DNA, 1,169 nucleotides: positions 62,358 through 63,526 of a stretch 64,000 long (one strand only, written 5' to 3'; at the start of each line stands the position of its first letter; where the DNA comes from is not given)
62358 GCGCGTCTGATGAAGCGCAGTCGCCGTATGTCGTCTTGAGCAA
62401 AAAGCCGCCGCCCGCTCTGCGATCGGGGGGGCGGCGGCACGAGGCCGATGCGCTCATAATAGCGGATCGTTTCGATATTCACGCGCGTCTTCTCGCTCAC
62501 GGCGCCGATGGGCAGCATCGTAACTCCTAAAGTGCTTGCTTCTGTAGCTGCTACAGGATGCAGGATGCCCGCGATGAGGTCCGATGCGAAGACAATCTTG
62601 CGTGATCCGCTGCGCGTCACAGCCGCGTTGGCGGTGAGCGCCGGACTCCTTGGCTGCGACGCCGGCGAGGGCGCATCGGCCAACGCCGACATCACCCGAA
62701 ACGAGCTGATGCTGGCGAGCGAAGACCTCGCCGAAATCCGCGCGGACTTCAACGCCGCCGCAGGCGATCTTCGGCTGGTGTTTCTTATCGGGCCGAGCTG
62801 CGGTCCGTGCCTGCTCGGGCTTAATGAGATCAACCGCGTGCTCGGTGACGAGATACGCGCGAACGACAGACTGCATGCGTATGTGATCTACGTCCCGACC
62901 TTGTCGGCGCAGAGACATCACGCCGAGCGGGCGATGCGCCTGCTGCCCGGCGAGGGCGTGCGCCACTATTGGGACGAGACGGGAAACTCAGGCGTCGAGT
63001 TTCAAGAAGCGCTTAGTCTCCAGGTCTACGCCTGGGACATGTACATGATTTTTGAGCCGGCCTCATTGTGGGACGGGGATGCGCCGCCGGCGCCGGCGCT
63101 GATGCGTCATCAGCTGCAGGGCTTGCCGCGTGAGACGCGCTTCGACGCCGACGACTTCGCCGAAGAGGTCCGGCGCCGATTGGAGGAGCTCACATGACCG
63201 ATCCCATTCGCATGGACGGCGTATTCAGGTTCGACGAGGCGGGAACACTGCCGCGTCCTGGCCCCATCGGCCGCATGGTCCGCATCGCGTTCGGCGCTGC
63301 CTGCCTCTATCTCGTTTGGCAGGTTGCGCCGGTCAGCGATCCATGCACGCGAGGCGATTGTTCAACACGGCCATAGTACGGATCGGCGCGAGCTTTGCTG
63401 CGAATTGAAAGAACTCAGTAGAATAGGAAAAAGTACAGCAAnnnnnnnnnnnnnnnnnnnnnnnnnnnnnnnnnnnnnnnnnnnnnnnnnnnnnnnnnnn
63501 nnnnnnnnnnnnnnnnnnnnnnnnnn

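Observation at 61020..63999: Candidate uncharacterised thiol-based metal(loid) handling module: MerR, CGPC lipoprotein, GCE-motif membrane proteins (2.5 copies) and a MerT-like transporter, with no MerA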

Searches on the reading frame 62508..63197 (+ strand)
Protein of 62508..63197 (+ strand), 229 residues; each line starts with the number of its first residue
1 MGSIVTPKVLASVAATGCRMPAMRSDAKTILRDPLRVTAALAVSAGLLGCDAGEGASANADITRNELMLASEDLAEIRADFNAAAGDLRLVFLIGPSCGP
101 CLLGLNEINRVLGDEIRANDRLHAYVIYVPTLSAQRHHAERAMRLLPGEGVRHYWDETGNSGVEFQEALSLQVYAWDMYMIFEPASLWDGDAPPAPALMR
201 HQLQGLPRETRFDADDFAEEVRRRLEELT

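Call 3: search_protein_families(library=pfam, proteins=[window:62508-63197:+], max_evalue=0.1)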
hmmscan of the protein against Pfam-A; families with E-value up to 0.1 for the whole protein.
window:62508-63197:+ (229 aa): 0 families

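Call 4: search_protein_families(library=ncbifam, proteins=[window:62508-63197:+], max_evalue=0.1)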
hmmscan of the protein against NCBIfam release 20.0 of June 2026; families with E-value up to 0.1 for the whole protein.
window:62508-63197:+ (229 aa): 0 families

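Call 41: find_homologous_proteins(query=window:62574-63197:+)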
Query window:62574-63197:+ (207 aa): 26 proteins with E <= 0.001 among 1442 candidates.
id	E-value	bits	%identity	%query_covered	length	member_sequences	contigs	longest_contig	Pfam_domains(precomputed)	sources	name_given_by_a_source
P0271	9.6e-134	461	100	100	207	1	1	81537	-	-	-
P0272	1.4e-51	193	50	80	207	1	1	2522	-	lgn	-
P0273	3.3e-51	192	51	79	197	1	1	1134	-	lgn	-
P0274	1.0e-49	187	47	82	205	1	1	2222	-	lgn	-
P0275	1.9e-48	183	50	79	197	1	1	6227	-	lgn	-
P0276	2.8e-48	182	51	76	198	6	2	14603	-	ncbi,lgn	-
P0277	3.2e-48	182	48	85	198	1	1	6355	-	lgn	-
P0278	2.1e-47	180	51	76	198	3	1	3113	-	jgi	jgi:hypothetical protein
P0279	1.1e-46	177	49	79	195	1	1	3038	-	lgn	-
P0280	2.2e-46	176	46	83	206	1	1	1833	-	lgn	-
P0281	3.9e-46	175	43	92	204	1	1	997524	-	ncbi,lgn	-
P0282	1.5e-45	173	49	73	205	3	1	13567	-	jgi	jgi:hypothetical protein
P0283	5.8e-45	172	44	91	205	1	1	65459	-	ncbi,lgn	-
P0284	9.3e-45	171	46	79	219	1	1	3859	-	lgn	-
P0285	2.7e-41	160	43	87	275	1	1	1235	PF00873.26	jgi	-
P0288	2.6e-21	94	32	94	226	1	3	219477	-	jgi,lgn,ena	jgi:hypothetical protein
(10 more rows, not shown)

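Call 42: find_encoding_contigs(protein=P0281, flank=5000, max_places=2)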
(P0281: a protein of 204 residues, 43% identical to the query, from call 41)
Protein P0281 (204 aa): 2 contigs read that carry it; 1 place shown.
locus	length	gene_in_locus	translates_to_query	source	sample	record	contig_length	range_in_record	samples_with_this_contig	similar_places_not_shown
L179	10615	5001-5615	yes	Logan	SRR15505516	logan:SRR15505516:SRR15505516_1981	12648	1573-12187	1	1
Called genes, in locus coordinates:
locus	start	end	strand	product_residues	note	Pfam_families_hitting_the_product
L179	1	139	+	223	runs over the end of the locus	PF16715:CDPS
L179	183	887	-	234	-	PF03243:MerB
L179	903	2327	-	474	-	PF00890:FAD_binding_2 (faint), PF01134:GIDA (weak), PF07992:Pyr_redox_2, PF12831:FAD_oxidored (weak), PF13738:Pyr_redox_3, PF00070:Pyr_redox, PF03486:HI0933_like (weak), PF02852:Pyr_redox_dim, +2 more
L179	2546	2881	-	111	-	PF00403:HMA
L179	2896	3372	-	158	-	PF02411:MerT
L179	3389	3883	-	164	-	-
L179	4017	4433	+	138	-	PF00376:MerR, PF13411:MerR_1, PF09278:MerR-DNA-bind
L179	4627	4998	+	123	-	PF02411:MerT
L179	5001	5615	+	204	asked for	-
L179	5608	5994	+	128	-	-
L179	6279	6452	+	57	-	-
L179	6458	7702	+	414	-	PF02129:Peptidase_S15, PF01738:DLH (weak), PF20434:BD-FAE (faint), PF00561:Abhydrolase_1, PF12146:Hydrolase_4, PF12697:Abhydrolase_6, PF00326:Peptidase_S9, PF08840:BAAT_C (weak)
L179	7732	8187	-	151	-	PF00376:MerR, PF13411:MerR_1, PF09278:MerR-DNA-bind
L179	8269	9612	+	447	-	PF01545:Cation_efflux, PF01209:Ubie_methyltran, PF13489:Methyltransf_23, PF05175:MTS, PF13847:Methyltransf_31, PF08241:Methyltransf_11, PF08242:Methyltransf_12, PF13649:Methyltransf_25, +1 more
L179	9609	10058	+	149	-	PF06966:DUF1295 (weak), PF04140:ICMT (faint), PF04191:PEMT, PF01222:ERG4_ERG24 (weak)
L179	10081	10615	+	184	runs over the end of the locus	PF04191:PEMT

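Call 43: find_encoding_contigs(protein=P0283, flank=5000, max_places=2)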
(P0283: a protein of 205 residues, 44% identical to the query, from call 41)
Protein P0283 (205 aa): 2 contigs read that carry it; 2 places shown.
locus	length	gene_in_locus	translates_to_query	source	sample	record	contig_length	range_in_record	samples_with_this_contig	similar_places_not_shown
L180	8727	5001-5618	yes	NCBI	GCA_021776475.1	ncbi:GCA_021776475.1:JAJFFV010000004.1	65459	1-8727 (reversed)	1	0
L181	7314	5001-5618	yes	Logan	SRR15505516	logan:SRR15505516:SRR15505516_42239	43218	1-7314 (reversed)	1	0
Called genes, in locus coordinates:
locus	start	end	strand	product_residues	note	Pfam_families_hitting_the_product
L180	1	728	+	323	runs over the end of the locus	PF09990:DUF2231, PF13474:SnoaL_3, PF14534:DUF4440 (weak)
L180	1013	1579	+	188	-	-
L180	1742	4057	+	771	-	PF19335:HMBD, PF00122:E1-E2_ATPase, PF00702:Hydrolase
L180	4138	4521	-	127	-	PF00376:MerR, PF13411:MerR_1, PF09278:MerR-DNA-bind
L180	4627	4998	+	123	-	PF02411:MerT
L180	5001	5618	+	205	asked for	-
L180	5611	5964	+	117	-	-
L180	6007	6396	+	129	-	-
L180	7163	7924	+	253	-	-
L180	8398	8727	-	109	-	?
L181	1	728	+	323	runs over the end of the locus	PF09990:DUF2231, PF13474:SnoaL_3, PF14534:DUF4440 (weak)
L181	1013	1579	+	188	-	-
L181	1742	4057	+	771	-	PF19335:HMBD, PF00122:E1-E2_ATPase, PF00702:Hydrolase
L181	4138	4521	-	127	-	PF00376:MerR, PF13411:MerR_1, PF09278:MerR-DNA-bind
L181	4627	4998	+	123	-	PF02411:MerT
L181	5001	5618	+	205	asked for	-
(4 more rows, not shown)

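Call 44: find_encoding_contigs(protein=P0288, flank=5000, max_places=2)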
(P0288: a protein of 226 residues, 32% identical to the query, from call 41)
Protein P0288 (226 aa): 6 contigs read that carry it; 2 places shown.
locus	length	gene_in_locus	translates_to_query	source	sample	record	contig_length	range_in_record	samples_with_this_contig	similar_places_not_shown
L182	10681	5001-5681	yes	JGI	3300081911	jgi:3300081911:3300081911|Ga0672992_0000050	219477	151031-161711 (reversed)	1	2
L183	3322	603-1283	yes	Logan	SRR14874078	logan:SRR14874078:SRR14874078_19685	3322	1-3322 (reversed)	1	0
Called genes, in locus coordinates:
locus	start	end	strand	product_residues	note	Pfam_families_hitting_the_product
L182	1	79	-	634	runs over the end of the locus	PF02463:SMC_N (weak), PF13476:AAA_23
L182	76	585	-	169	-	PF20291:MC5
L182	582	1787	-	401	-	PF05057:DUF676, PF20285:CTD9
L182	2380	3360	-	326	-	PF03432:Relaxase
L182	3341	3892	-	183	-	PF21983:NikA-like (weak)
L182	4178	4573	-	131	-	PF13411:MerR_1, PF00376:MerR (weak), PF09278:MerR-DNA-bind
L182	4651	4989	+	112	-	PF02411:MerT (weak)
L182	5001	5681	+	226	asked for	-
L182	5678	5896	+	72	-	-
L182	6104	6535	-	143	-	-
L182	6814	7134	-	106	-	-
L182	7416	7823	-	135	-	-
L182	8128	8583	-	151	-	PF19663:DUF6166 (faint)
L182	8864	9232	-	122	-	-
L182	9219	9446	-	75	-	-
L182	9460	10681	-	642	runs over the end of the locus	PF02195:ParB_N (weak)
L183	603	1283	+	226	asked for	-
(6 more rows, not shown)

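Call 57: search_protein_families(library=ncbifam, proteins=[L179:5608-5994:+, L179:3389-3883:-, L180:4627-4998:+], max_evalue=0.01)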
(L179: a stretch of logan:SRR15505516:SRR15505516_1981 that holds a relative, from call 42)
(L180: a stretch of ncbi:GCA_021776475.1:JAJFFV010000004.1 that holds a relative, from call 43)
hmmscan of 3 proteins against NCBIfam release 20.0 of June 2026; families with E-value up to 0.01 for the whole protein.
L179:5608-5994:+ (128 aa): 0 families

L179:3389-3883:- (164 aa): 0 families

L180:4627-4998:+ (123 aa): 3 families
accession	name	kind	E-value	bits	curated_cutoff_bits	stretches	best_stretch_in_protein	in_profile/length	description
NF010314.2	PRK13751.2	equivalog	7.9e-13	48.6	150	1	9-111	4-111/116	mercuric ion transporter MerT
NF033556.1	MerTP_fusion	equivalog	8.4e-11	41.8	180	1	22-89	6-74/186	mercuric transport protein MerTP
NF045683.1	MerT_CopZ_Se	exception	2.4e-08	33.7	375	1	8-110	7-119/235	MerT/CopZ fusion-like heavy metal transport selenoprotein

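Call 67: predict_structure(alignment_id=A5)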
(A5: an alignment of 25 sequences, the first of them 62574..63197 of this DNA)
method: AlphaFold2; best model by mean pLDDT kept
length: 207 residues; sequences in the alignment: 25
mean_pLDDT: 87.6   pTM: 0.78
mean pLDDT of the five models: 87.6, 86.8, 86.9, 86.8, 86.7
residues with pLDDT >= 90: 158; 70-90: 8; 50-70: 27; < 50: 14
segments of 3 or more residues with pLDDT < 50: 33-38
pLDDT, mean of each block of 10 residues (from residue 1): 54 54 52 49 89 97 98 92 97 97 97 96 95 98 97 97 96 98 94 98 95
secondary structure, 60 per line:
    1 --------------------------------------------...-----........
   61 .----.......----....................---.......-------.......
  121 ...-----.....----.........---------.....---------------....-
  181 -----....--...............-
elements in order: E45-47 H53-61 E66-72 H77-96 E100-106 H114-123 E129-133 H138-146 E156-160 E176-179 H192-206

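Call 70: fold_search(model_id=the predicted structure, library=pdb)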
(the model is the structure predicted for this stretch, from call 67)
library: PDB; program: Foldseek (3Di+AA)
matches with E <= 10: 1288; with E <= 0.001: 8
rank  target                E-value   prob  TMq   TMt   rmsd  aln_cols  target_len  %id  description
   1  3gl3_D                3.2e-04  1.00  0.42  0.59   4.3       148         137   11  Crystal structure of a putative Thiol:disulfide interchange protein DsbE from Chlorobium tepidum (released 2009-03-31)
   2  3gl3_C                3.2e-04  1.00  0.42  0.59   4.3       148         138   11  Crystal structure of a putative Thiol:disulfide interchange protein DsbE from Chlorobium tepidum (released 2009-03-31)
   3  4evm                  5.1e-04  1.00  0.44  0.62   4.0       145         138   10  1.5 Angstrom crystal structure of soluble domain of membrane-anchored thioredoxin family protein from Streptococcus pneu (released 2012-05-09)
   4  1xzo_B                6.2e-04  1.00  0.40  0.47   5.4       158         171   13  Identification of a disulfide switch in BsSco, a member of the Sco family of cytochrome c oxidase assembly proteins (released 2005-03-01)
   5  3or5                  6.7e-04  1.00  0.46  0.62   4.0       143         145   12  Crystal structure of thiol:disulfide interchange protein, thioredoxin family protein from Chlorobium tepidum TLS (released 2010-09-22)
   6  1kng                  6.7e-04  1.00  0.41  0.56   4.9       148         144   15  Crystal structure of CcmG reducing oxidoreductase at 1.14 A (released 2002-07-17)
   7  2g0f                  8.1e-04  1.00  0.43  0.57   4.1       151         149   13  Crystal Structure of P144A mutant of E.coli CcmG protein (released 2006-12-05)
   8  6n5u_B                9.2e-04  0.99  0.37  0.46   6.2       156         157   12  Crystal structure of Arabidopsis thaliana ScoI with copper bound (released 2019-07-24)
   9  3gl3_A                1.3e-03  1.00  0.43  0.59   4.2       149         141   12  Crystal structure of a putative Thiol:disulfide interchange protein DsbE from Chlorobium tepidum (released 2009-03-31)
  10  4yod                  1.4e-03  1.00  0.40  0.31   4.8       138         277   12  Crystal structure of a thioredoxin-like protein (BACCAC_02376) from Bacteroides caccae ATCC 43185 at 1.90 A resolution (released 2015-03-25)
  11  3cyn_C                1.4e-03  1.00  0.43  0.50   4.5       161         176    8  The structure of human GPX8 (released 2008-08-12)
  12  1lu4                  1.5e-03  1.00  0.45  0.66   3.6       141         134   11  1.1 ANGSTROM RESOLUTION CRYSTAL STRUCTURE OF A SECRETED MYCOBACTERIUM TUBERCULOSIS DISULFIDE OXIDOREDUCTASE HOMOLOGOUS T (released 2003-10-14)
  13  2rli_MODEL_1_A        1.7e-03  0.99  0.42  0.49   4.7       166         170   13  Solution structure of Cu(I) human Sco2 (released 2007-08-28)
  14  4grf                  1.9e-03  1.00  0.43  0.60   4.2       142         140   12  Crystal structure of thioredoxin domain of thiol-disulfide oxidoreductase BVU-2223 (Target EFI-501010) from Bacteroides  (released 2012-10-10)
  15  3cyn_A                1.9e-03  1.00  0.42  0.49   4.4       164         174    8  The structure of human GPX8 (released 2008-08-12)
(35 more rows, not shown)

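Call 79: search_protein_families(library=ncbifam, proteins=[L180:4138-4521:-, L179:4017-4433:+, L182:4178-4573:-], max_evalue=1e-20)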
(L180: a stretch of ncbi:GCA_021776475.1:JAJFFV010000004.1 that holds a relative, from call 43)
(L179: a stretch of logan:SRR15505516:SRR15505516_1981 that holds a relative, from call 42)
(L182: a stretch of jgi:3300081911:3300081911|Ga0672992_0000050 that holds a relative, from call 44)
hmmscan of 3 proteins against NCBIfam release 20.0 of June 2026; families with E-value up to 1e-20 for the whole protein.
L180:4138-4521:- (127 aa): 7 families
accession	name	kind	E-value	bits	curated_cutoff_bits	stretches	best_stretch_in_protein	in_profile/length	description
TIGR02051.1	MerR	equivalog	2.7e-38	131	150.85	1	2-125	1-124/124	mercury resistance transcriptional regulator MerR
TIGR02044.1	CueR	equivalog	4.2e-34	117.4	147.4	1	1-125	1-126/127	Cu(I)-responsive transcriptional regulator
TIGR02047.1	CadR-PbrR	equivalog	1.3e-31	109.3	151.45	1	1-124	1-126/127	Cd(II)/Pb(II)-responsive transcriptional regulator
NF007069.0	PRK09514.1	equivalog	5.7e-29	100.9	143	1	2-126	3-131/141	Zn(2+)-responsive transcriptional regulator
TIGR02043.1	ZntR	equivalog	3.5e-28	98.4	167.95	1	1-125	2-130/131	Zn(2+)-responsive transcriptional regulator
NF010315.0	PRK13752.1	subfamily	6.9e-26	91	261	1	2-125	9-132/144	mercury resistance transcriptional regulator MerR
NF007590.0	PRK10227.1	equivalog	1.1e-21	77.3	244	1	1-125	1-126/135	Cu(I)-responsive transcriptional regulator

L179:4017-4433:+ (138 aa): 7 families
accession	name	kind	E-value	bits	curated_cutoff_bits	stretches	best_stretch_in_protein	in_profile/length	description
TIGR02051.1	MerR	equivalog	3.8e-35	120.8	150.85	1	13-135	3-124/124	mercury resistance transcriptional regulator MerR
NF007069.0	PRK09514.1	equivalog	5.5e-35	120.4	143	1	11-135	3-130/141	Zn(2+)-responsive transcriptional regulator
TIGR02044.1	CueR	equivalog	6.2e-35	120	147.4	1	13-135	4-126/127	Cu(I)-responsive transcriptional regulator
TIGR02043.1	ZntR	equivalog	2.4e-33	115.1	167.95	1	11-135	3-130/131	Zn(2+)-responsive transcriptional regulator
TIGR02047.1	CadR-PbrR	equivalog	1.5e-30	105.9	151.45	1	11-134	2-126/127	Cd(II)/Pb(II)-responsive transcriptional regulator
NF010315.0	PRK13752.1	subfamily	2.7e-21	76.1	261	1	13-135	11-132/144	mercury resistance transcriptional regulator MerR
NF007590.0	PRK10227.1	equivalog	8.2e-21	74.5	244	1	14-135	5-126/135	Cu(I)-responsive transcriptional regulator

L182:4178-4573:- (131 aa): 6 families
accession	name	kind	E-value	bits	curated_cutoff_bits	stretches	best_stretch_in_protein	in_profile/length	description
TIGR02051.1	MerR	equivalog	5.2e-40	136.5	150.85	1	6-129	1-124/124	mercury resistance transcriptional regulator MerR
NF010315.0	PRK13752.1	subfamily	7.6e-32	110.3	261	1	5-129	8-132/144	mercury resistance transcriptional regulator MerR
NF007069.0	PRK09514.1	equivalog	2.1e-24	86.1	143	1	5-129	2-130/141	Zn(2+)-responsive transcriptional regulator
TIGR02044.1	CueR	equivalog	2.2e-23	82.7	147.4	1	7-129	3-126/127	Cu(I)-responsive transcriptional regulator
TIGR02047.1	CadR-PbrR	equivalog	7e-23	81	151.45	1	7-129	3-127/127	Cd(II)/Pb(II)-responsive transcriptional regulator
TIGR02043.1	ZntR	equivalog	1.4e-22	80.2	167.95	1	5-126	2-127/131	Zn(2+)-responsive transcriptional regulator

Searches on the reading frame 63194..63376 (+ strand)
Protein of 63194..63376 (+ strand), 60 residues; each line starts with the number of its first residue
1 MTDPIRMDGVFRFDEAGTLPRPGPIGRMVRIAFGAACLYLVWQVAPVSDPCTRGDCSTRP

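Call 3: search_protein_families(library=pfam, proteins=[window:63194-63376:+], max_evalue=0.1)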
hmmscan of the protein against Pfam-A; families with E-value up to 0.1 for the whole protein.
window:63194-63376:+ (60 aa): 1 family
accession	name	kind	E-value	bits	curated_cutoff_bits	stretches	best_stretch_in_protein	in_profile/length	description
PF11127.14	YgaP-like_TM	-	0.091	13.3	25.3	0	23-44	6-27/66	Inner membrane protein YgaP-like, transmembrane domain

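Call 4: search_protein_families(library=ncbifam, proteins=[window:63194-63376:+], max_evalue=0.1)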
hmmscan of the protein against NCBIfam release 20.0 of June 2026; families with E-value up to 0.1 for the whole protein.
window:63194-63376:+ (60 aa): 0 families
